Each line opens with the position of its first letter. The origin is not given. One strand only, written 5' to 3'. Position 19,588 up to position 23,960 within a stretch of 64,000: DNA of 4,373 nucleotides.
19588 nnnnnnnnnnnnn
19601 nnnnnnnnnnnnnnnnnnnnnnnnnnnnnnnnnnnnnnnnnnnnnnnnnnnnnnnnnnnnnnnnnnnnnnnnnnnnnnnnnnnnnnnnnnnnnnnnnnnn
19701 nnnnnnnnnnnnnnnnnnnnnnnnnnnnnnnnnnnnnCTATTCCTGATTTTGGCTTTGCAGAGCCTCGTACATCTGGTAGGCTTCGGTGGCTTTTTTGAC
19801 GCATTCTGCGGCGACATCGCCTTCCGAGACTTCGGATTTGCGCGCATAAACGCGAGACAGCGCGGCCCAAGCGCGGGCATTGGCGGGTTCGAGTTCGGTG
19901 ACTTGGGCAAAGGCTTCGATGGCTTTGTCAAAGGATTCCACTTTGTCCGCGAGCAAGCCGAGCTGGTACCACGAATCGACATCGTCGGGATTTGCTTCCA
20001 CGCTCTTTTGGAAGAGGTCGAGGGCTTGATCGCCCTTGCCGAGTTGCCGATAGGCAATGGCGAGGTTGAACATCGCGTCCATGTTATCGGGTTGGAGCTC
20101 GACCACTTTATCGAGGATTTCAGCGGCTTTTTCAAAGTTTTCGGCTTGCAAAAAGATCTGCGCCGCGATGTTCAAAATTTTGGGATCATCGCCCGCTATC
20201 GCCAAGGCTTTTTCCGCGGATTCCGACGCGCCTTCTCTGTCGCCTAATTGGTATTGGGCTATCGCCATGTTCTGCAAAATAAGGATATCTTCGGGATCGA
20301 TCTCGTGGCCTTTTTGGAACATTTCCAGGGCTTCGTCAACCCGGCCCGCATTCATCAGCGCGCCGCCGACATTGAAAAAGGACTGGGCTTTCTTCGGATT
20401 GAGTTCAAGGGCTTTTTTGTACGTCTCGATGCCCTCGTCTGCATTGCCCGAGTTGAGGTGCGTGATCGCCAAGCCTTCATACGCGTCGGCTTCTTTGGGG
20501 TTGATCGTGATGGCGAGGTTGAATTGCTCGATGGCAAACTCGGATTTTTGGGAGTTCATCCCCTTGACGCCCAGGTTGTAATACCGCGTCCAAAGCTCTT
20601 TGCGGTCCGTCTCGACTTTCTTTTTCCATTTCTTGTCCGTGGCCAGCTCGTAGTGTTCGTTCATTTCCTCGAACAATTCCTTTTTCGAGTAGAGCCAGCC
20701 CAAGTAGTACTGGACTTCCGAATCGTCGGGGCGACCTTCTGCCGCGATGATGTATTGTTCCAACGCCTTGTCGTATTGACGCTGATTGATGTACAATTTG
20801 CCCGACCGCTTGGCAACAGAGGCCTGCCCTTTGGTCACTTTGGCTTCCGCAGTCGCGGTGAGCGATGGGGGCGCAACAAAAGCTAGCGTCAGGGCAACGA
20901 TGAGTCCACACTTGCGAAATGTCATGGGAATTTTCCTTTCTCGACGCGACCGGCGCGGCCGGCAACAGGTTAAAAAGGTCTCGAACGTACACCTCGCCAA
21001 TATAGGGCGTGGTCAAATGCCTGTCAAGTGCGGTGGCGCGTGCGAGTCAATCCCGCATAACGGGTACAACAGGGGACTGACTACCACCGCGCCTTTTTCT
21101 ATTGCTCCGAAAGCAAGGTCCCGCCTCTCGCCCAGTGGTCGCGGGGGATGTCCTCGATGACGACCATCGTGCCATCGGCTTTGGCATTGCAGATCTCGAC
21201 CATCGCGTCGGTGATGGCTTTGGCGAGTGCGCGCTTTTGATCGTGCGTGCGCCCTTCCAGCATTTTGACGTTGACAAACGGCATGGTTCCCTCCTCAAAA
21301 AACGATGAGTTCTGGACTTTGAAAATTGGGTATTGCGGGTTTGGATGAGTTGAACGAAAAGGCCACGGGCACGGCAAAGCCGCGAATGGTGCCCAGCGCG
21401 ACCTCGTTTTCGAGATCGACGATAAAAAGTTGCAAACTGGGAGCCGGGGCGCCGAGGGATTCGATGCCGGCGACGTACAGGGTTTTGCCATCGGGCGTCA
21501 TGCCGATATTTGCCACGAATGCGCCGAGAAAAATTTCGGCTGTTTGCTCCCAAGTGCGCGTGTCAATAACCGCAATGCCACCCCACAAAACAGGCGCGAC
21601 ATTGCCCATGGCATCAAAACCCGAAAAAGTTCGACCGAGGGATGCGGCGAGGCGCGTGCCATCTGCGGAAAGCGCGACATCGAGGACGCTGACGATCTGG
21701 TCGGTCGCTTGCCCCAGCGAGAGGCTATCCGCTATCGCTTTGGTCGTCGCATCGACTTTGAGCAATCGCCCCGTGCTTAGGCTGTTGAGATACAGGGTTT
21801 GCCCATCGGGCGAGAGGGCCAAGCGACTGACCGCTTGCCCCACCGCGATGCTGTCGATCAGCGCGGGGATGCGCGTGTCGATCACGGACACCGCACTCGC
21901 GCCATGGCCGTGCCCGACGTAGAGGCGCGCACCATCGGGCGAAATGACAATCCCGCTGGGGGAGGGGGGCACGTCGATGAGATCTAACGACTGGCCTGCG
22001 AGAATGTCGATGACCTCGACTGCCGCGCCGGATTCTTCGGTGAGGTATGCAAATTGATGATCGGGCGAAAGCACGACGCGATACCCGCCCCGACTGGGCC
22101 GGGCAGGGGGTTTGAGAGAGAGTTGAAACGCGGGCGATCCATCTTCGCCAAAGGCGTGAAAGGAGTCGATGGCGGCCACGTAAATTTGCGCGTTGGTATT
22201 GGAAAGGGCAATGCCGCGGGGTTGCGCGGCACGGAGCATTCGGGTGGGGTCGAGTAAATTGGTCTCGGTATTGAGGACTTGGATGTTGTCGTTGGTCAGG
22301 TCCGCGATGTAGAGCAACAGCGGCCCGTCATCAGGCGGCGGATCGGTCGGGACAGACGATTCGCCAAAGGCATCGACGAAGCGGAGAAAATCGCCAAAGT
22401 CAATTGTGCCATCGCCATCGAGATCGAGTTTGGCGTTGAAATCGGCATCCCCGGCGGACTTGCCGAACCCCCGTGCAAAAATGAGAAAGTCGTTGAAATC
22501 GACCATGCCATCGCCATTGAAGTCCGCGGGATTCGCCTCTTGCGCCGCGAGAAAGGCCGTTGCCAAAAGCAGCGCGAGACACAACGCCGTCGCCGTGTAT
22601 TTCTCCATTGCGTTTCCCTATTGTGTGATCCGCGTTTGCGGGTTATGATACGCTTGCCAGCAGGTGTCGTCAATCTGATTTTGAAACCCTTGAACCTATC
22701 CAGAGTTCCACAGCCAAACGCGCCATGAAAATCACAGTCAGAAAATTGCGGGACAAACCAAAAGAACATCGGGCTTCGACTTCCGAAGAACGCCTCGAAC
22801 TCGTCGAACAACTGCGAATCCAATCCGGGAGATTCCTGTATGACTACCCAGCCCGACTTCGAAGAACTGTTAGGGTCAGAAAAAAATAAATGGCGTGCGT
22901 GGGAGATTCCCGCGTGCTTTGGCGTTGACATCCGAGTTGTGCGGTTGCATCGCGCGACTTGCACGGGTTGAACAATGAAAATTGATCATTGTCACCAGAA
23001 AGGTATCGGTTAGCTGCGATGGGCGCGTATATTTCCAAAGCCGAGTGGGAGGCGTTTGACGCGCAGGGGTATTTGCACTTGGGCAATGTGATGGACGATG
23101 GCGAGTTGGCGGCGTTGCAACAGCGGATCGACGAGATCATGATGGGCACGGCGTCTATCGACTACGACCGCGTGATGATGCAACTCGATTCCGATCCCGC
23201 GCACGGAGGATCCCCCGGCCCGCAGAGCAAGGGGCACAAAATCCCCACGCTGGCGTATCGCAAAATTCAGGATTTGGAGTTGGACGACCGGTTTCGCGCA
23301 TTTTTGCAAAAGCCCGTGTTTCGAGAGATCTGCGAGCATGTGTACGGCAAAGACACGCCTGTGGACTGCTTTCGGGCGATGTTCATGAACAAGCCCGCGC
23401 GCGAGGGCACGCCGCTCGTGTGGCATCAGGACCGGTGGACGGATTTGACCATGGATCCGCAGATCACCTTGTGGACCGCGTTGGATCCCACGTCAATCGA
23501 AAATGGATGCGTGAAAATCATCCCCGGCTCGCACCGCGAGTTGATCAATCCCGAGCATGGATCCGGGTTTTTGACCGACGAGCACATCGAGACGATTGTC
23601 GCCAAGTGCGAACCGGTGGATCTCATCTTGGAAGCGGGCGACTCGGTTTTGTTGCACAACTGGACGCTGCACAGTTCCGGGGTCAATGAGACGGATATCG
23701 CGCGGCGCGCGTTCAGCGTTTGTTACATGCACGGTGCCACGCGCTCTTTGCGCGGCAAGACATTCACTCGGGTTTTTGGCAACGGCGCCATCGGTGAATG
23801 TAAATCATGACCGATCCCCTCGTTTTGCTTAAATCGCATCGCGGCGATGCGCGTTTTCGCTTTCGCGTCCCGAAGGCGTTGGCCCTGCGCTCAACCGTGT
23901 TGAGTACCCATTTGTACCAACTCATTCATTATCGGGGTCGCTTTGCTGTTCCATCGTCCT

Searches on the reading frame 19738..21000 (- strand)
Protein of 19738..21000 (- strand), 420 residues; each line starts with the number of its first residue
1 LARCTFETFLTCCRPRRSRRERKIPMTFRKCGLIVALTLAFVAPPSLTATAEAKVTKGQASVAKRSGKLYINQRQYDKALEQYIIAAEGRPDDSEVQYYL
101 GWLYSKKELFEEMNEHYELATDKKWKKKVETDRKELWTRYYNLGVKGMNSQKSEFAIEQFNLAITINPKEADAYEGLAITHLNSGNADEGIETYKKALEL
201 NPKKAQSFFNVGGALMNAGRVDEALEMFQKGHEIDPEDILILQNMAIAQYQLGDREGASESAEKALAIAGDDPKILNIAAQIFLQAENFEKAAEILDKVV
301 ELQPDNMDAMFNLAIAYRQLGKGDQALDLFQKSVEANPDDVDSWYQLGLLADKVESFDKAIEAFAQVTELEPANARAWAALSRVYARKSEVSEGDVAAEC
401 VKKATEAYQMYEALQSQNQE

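Call 83: search_protein_families(library=pfam, proteins=[window:19738-21000:-], max_evalue=0.001)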
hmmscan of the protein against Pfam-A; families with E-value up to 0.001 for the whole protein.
window:19738-21000:- (420 aa): 32 families (the best 25 are shown)
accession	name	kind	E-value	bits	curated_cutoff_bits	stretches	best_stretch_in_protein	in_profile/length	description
PF00515.34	TPR_1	-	8.8e-41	136.5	27.8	4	308-340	2-34/34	Tetratricopeptide repeat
PF07719.23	TPR_2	-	3.2e-40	133.3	27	3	308-340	2-34/34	Tetratricopeptide repeat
PF13431.12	TPR_17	-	1.5e-37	125.1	24.4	3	329-361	1-33/34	Tetratricopeptide repeat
PF13414.12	TPR_11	-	1.2e-34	118.1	26.8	4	316-350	3-37/42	TPR repeat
PF13432.12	TPR_16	-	2.7e-34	117.6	32.7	5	280-340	4-64/65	Tetratricopeptide repeat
PF13181.12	TPR_8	-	1.9e-33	112.2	25.7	2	171-203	1-33/34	Tetratricopeptide repeat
PF14559.12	TPR_19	-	2.2e-31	108.4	25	2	284-347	2-64/68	Tetratricopeptide repeat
PF13428.12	TPR_14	-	3.9e-30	101.7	23.5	2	313-348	7-42/44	Tetratricopeptide repeat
PF13424.12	TPR_12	-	3.3e-24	85.3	30.1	4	276-336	6-74/77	Tetratricopeptide repeat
PF23914.1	TPR_CcmH_CycH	-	5.5e-21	75.5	42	3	250-332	61-146/158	Cytochrome c-type biogenesis protein H TPR domain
PF13371.12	TPR_9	-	1.9e-20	73.1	35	2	281-342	3-64/73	Tetratricopeptide repeat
PF13176.12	TPR_7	-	3.5e-19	67.6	27.9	0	309-339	1-33/36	Tetratricopeptide repeat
PF12895.13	ANAPC3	-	3.8e-16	59.6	27.2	2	260-332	10-81/82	Anaphase-promoting complex, cyclosome, subunit 3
PF13174.12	TPR_6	-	1e-15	57.7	26.3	1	308-339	1-32/33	Tetratricopeptide repeat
PF13429.12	TPR_15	-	1.3e-10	41.6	26.2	2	152-265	161-274/280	Tetratricopeptide repeat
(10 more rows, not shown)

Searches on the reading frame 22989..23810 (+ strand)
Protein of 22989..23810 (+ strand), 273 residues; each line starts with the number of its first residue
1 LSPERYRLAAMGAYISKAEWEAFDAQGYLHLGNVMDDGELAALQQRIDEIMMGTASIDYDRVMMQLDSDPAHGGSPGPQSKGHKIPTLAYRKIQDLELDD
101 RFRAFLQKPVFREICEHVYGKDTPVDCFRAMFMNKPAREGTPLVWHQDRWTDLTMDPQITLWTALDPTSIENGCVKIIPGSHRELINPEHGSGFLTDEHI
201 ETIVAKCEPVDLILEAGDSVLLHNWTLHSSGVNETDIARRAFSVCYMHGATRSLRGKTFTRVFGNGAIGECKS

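Call 83: search_protein_families(library=pfam, proteins=[window:22989-23810:+], max_evalue=0.001)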
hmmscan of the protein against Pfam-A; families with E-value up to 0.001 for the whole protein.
window:22989-23810:+ (273 aa): 1 family
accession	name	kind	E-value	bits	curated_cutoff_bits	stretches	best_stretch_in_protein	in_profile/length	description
PF05721.19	PhyH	-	4.1e-28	99.5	22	1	23-241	1-213/213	Phytanoyl-CoA dioxygenase (PhyH)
